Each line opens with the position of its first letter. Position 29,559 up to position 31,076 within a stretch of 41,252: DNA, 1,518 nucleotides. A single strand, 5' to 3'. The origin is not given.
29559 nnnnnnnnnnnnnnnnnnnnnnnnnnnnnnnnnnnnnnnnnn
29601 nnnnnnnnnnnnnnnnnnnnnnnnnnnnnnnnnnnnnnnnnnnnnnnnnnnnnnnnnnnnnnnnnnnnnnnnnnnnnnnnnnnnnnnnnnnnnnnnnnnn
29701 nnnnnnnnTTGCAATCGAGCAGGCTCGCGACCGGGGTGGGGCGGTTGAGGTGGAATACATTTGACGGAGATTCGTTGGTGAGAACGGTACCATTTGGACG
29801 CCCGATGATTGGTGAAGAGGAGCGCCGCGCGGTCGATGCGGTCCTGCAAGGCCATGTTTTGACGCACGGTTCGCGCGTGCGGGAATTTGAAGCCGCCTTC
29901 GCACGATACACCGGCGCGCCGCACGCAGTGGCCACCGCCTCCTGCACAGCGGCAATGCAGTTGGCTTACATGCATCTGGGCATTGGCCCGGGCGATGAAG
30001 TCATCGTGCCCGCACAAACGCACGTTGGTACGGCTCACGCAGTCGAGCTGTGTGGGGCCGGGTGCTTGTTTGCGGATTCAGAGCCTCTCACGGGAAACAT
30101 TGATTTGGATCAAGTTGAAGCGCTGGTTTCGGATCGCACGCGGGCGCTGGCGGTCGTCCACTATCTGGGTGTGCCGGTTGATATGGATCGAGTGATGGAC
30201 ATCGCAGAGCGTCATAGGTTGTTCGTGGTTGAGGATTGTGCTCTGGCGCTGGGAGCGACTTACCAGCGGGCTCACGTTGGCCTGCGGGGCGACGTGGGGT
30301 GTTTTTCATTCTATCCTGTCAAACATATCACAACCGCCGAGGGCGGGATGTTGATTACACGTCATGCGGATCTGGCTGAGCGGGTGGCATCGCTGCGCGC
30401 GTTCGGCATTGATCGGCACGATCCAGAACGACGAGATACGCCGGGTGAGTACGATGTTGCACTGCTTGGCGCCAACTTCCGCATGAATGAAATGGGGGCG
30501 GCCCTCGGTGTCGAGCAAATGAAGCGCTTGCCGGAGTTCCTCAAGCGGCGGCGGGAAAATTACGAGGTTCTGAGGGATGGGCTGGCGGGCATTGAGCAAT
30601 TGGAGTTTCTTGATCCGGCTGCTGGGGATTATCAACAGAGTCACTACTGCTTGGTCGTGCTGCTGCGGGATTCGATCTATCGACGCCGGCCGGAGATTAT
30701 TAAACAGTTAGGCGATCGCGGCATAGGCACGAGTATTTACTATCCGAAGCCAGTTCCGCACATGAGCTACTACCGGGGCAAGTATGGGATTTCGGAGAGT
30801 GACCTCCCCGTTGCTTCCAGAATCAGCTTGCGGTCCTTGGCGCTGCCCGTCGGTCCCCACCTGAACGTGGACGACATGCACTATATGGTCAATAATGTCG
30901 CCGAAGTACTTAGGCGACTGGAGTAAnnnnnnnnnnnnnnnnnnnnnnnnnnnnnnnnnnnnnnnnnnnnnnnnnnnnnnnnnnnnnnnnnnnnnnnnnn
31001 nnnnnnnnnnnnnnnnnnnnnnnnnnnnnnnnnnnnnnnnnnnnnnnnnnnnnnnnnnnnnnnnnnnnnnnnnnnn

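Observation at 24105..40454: Large nonulosonic-acid (pseudaminic/legionaminic-like) glycan island with an unusually rich tailoring set and no export machinery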

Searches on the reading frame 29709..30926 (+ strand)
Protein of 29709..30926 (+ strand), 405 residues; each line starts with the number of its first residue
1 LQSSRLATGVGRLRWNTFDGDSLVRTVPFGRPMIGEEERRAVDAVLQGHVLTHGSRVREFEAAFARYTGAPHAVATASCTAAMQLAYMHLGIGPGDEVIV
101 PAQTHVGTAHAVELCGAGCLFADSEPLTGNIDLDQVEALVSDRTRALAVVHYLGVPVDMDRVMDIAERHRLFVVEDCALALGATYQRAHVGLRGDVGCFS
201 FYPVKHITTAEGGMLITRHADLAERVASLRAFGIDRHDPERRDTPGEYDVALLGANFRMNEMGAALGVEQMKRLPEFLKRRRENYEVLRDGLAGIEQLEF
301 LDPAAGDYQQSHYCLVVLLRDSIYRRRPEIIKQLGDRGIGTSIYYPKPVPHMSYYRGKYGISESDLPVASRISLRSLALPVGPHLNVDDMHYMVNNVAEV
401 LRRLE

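Call 3: search_protein_families(library=pfam, proteins=[window:29709-30926:+])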
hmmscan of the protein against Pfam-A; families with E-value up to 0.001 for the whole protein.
window:29709-30926:+ (405 aa): 5 families
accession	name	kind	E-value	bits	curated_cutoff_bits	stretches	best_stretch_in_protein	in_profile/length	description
PF01041.23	DegT_DnrJ_EryC1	-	2.1e-108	363.2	19.8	1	33-397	2-359/360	DegT/DnrJ/EryC1/StrS aminotransferase family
PF00155.27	Aminotran_1_2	-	8.3e-08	32.2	19.7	1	58-149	45-152/361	Aminotransferase class I and II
PF01212.27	Beta_elim_lyase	-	2e-06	27.8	27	1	50-169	27-161/288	Beta-eliminating lyase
PF00266.25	Aminotran_5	-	3.8e-05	23.3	21.5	1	57-180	45-179/371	Aminotransferase class-V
PF01053.26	Cys_Met_Meta_PP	-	0.00079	18.5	27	1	58-187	55-184/381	Cys/Met metabolism PLP-dependent enzyme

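Call 5: search_protein_families(library=ncbifam, proteins=[window:29709-30926:+], max_evalue=0.00001)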
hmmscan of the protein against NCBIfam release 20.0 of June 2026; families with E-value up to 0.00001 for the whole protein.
window:29709-30926:+ (405 aa): 9 families
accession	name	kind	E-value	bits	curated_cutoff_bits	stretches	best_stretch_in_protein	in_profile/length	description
TIGR03588.1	PseC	equivalog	5.1e-92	308.7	423.5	1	27-401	2-380/380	UDP-4-amino-4,6-dideoxy-N-acetyl-beta-L-altrosamine transaminase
NF008658.2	PRK11658.1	equivalog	4.2e-73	246.2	631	1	27-401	5-377/379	UDP-4-amino-4-deoxy-L-arabinose aminotransferase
NF008687.0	PRK11706.1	equivalog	1.2e-65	221.7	375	1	27-400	2-373/375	dTDP-4-amino-4,6-dideoxygalactose transaminase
TIGR04181.1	NHT_00031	hypoth_equivalog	1.8e-64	217.9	420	1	31-380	5-357/359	LegC family aminotransferase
NF011936.0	PRK15407.1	equivalog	1.3e-62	212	423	1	30-402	41-437/440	lipopolysaccharide biosynthesis protein RfbH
TIGR04427.1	PLP_DesI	equivalog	1.3e-60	205.5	650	1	22-395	16-377/390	dTDP-4-dehydro-6-deoxyglucose aminotransferase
TIGR02379.1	ECA_wecE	subfamily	1.7e-56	191.6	434.85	1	27-400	2-374/376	dTDP-4-amino-4,6-dideoxy-D-glucose transaminase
NF005817.0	PRK07683.1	equivalog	1.8e-06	26.9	575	1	66-177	85-201/387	aminotransferase A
NF041364.1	GntC_guanitoxin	equivalog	5.1e-06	25.6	415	0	76-176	66-173/356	guanitoxin biosynthesis PLP-dependent (S)-gamma-hydroxy-L-arginine cyclodehydratase GntC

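Call 69: search_solved_structures(query=window:29778-30926:+, max_evalue=1e-30)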
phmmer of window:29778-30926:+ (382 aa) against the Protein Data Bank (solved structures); distinct sequences matched with E-value up to 1e-30: 49.
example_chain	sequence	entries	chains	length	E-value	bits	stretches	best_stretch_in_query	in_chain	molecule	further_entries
8sng_A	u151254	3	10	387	8.9e-59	202.7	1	4-371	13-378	UDP-4-amino-4-deoxy-L-arabinose--oxoglutarate aminotransferase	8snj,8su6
3bn1_A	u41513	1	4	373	9.6e-57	196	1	24-370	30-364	Perosamine synthetase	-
3dr7_A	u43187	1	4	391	1.1e-56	195.8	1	24-370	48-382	Putative perosamine synthetase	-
1mdo_A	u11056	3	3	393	7.3e-56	193.1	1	4-372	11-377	ArnB aminotransferase | UDP-4-amino-4-deoxy-L-arabinose--oxoglutarate aminotransferase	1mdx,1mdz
4lc3_A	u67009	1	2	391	7.6e-56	193.1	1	4-377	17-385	Putative UDP-4-amino-4-deoxy-l-arabinose--oxoglutarate aminotransferase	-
3dr4_A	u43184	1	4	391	7.9e-56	193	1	24-370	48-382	Putative perosamine synthetase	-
4oca_A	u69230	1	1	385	4.9e-55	190.4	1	4-372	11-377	UDP-4-amino-4-deoxy-L-arabinose--oxoglutarate aminotransferase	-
7b0m_AAA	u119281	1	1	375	7.8e-55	189.7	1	8-339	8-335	Sugar aminotransferase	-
7b0d_A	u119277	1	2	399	4.9e-53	183.8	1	11-378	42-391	Glutamine--scyllo-inositol transaminase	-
5uid_A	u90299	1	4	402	1.2e-51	179.3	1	7-375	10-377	Aminotransferase TlmJ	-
8vr5_A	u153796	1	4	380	5e-51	177.2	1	6-382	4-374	DegT/DnrJ/EryC1/StrS aminotransferase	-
9bgp_A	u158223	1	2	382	1.8e-50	175.4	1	6-379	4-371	aminotransferase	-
8vr3_A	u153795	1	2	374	2e-50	175.2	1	5-378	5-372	DegT/DnrJ/EryC1/StrS aminotransferase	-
9bgr_A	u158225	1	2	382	1.2e-49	172.6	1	6-379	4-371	aminotransferase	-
4zas_A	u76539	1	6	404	1.6e-48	169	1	4-374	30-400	CalS13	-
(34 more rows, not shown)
